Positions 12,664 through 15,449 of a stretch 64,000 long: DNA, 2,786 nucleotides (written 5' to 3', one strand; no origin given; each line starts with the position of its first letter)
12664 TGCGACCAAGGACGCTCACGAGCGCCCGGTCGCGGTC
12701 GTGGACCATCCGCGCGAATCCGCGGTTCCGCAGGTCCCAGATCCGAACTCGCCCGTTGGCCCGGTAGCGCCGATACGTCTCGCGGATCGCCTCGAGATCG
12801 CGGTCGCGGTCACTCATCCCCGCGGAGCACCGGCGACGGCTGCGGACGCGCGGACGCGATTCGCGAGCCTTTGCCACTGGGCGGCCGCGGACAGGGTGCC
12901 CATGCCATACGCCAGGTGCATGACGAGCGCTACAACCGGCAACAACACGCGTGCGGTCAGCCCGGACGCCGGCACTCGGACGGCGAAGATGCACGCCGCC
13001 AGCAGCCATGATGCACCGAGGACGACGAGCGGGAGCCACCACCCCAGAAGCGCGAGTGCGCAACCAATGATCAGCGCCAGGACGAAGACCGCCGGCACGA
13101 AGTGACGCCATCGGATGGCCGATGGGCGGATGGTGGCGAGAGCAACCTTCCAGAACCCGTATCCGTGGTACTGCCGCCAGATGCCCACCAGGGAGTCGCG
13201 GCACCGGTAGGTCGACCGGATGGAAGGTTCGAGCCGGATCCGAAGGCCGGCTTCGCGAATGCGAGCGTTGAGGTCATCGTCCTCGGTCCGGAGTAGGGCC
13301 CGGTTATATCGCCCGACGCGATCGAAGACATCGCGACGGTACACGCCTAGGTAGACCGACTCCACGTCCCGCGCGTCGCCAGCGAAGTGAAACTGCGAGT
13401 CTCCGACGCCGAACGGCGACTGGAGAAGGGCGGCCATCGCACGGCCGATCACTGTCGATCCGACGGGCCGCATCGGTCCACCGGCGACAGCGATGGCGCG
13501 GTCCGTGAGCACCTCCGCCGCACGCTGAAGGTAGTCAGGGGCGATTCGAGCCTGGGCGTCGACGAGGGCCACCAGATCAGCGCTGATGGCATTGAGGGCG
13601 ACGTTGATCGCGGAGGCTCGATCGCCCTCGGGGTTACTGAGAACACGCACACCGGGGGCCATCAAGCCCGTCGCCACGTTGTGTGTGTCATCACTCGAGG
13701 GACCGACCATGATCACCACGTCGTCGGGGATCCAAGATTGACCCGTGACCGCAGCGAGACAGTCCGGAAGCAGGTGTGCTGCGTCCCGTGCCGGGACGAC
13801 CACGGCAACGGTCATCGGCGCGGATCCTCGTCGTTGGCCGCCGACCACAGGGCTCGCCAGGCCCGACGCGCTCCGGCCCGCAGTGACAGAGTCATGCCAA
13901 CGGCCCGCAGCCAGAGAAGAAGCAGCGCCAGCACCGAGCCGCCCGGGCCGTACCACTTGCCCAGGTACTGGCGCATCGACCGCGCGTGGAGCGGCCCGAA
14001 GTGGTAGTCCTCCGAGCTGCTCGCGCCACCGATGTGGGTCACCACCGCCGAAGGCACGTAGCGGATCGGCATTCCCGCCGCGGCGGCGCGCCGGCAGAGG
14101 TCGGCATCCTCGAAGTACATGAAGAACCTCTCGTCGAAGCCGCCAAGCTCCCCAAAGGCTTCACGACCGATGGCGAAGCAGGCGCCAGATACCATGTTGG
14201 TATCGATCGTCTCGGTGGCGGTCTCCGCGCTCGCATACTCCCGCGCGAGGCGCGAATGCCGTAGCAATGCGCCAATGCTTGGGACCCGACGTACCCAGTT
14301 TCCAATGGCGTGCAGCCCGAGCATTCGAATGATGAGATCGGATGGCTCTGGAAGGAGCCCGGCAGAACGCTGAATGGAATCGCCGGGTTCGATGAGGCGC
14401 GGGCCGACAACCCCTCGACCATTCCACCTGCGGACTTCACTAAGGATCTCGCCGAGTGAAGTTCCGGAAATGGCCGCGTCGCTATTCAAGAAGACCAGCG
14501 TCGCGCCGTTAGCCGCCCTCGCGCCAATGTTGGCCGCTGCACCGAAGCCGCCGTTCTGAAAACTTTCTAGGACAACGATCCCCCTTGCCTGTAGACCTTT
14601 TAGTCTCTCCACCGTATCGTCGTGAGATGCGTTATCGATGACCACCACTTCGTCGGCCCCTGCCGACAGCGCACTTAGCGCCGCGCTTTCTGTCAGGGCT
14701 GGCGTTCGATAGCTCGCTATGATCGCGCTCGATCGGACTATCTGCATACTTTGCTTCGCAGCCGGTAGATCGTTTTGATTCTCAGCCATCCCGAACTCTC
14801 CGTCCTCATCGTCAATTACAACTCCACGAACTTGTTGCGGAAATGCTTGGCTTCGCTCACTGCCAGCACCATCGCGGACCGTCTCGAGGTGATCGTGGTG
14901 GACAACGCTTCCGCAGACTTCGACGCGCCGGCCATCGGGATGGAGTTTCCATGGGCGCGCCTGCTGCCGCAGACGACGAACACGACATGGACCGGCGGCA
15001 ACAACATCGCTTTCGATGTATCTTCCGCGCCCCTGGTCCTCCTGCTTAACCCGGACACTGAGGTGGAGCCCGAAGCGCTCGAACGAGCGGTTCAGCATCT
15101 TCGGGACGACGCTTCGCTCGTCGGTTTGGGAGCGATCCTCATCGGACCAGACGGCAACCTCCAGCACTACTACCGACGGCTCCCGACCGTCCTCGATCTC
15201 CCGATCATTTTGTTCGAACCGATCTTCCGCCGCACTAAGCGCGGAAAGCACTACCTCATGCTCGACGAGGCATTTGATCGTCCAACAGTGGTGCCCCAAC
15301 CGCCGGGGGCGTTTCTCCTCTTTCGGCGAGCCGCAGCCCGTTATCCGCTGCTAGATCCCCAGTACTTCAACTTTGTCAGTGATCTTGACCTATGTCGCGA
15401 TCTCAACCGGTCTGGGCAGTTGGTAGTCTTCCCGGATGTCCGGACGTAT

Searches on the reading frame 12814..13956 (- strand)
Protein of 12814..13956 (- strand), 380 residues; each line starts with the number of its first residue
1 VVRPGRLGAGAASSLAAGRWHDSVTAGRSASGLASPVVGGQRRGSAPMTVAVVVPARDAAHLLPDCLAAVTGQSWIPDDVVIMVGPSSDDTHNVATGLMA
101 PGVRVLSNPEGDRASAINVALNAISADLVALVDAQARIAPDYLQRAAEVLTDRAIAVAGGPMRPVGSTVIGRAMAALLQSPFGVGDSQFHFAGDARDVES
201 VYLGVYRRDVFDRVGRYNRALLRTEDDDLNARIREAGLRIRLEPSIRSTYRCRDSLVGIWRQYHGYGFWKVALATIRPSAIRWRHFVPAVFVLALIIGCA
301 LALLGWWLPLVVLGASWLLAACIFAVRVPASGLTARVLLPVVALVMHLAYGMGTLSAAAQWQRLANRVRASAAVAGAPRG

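Call 18: search_protein_families(library=pfam, proteins=[window:12814-13956:-], max_evalue=0.001)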
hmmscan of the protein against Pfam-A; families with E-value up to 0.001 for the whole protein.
window:12814-13956:- (380 aa): 3 families
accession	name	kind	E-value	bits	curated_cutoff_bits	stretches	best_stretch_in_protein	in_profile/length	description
PF13641.12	Glyco_tranf_2_3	-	6.1e-15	56.3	27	1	50-242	3-203/230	Glycosyltransferase like family 2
PF00535.33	Glycos_transf_2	-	1.5e-14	54.7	23.3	1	52-213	2-166/168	Glycosyl transferase family 2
PF13506.12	Glyco_transf_21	-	2.6e-05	24.2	21.7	1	105-260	13-166/174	Glycosyl transferase family 21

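Call 72: search_protein_families(library=ncbifam, proteins=[window:12814-13956:-], max_evalue=0.001)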
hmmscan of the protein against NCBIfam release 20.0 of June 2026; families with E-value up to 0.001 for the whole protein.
window:12814-13956:- (380 aa): 9 families
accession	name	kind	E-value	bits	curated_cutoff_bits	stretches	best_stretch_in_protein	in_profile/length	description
TIGR03965.1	mycofact_glyco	equivalog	5.4e-20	71.7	280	1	44-355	70-381/467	mycofactocin biosynthesis glycosyltransferase MftF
NF041875.1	EPS_EpsD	equivalog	3.1e-13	49.8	370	1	50-368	1-320/325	exopolysaccharide biosynthesis glycosyltransferase EpsD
TIGR03937.1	PgaC_IcaA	equivalog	1.1e-12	47.6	422.3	1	49-286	46-287/407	poly-beta-1,6-N-acetyl-D-glucosamine synthase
TIGR04283.1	glyco_like_mftF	equivalog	1.2e-08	34.8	182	1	51-249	2-185/221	TIGR04283 family arsenosugar biosynthesis glycosyltransferase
NF041394.1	GtaseAglG_Halo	equivalog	8.8e-08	31.8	440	1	48-244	1-201/304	glucosyl-dolichyl phosphate glucuronosyltransferase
NF007482.0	PRK10073.1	equivalog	1.1e-05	24.6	423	1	49-157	7-117/334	glycosyltransferase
TIGR03469.1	HpnB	hypoth_equivalog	2.2e-05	23.7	379.25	1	49-96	45-93/386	hopene-associated glycosyltransferase HpnB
TIGR04182.1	glyco_TIGR04182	equivalog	5.1e-05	22.8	325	1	50-151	2-98/293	S-layer glycoprotein N-glycosyltransferase AglJ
NF047683.1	TeichurnBiosyTuaG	equivalog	0.00016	21.4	400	1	49-156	7-117/252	teichuronic acid biosynthesis protein TuaG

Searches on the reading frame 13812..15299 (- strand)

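Call 18: search_protein_families(library=pfam, proteins=[window:13812-15299:-], max_evalue=0.001)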
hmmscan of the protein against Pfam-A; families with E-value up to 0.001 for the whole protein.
window:13812-15299:- (495 aa): 5 families
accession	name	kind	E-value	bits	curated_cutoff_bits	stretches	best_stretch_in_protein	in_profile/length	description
PF13641.12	Glyco_tranf_2_3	-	6.6e-15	56.2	27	1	192-426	5-215/230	Glycosyltransferase like family 2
PF00535.33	Glycos_transf_2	-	1.6e-14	54.6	23.3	1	191-382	1-164/168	Glycosyl transferase family 2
PF10111.15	Glyco_tranf_2_2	-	8.4e-09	35.7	27.3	1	217-287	31-104/276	Glycosyltransferase like family 2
PF13632.12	Glyco_trans_2_3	-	1.1e-06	29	27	1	366-450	68-152/198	Glycosyl transferase family group 2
PF02709.20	Glyco_transf_7C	-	0.00018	21.5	23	1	368-417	17-67/78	N-terminal domain of galactosyltransferase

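Call 72: search_protein_families(library=ncbifam, proteins=[window:13812-15299:-], max_evalue=0.001)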
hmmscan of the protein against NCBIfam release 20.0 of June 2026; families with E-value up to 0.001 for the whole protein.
window:13812-15299:- (495 aa): 9 families
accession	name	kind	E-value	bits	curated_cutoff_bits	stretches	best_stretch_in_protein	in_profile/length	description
TIGR03965.1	mycofact_glyco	equivalog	6.9e-20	71.3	280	2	370-422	229-280/467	mycofactocin biosynthesis glycosyltransferase MftF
NF041875.1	EPS_EpsD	equivalog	1.9e-13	50.5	370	2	212-300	27-115/325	exopolysaccharide biosynthesis glycosyltransferase EpsD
TIGR04283.1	glyco_like_mftF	equivalog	5.3e-13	49.1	182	1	206-287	19-95/221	TIGR04283 family arsenosugar biosynthesis glycosyltransferase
TIGR01556.1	rhamnosyltran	subfamily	5.3e-12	45.5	200.55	2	208-308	14-118/281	rhamnosyltransferase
TIGR03937.1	PgaC_IcaA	equivalog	3.8e-08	32.7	422.3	1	183-287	40-148/407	poly-beta-1,6-N-acetyl-D-glucosamine synthase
NF045692.1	OglycostaseCruG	equivalog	8e-05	21.7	600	0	355-418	188-251/386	2'-O-glycosyltransferase CruG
NF047683.1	TeichurnBiosyTuaG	equivalog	0.00011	22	400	1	192-277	10-99/252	teichuronic acid biosynthesis protein TuaG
NF038299.1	EPS_HpsN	equivalog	0.00013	21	425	0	375-426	170-224/317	hormogonium polysaccharide biosynthesis glycosyltransferase HpsN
NF050113.1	gal_furan_GlfT1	equivalog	0.00039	19.8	330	0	193-276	5-90/290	galactofuranosyltransferase GlfT1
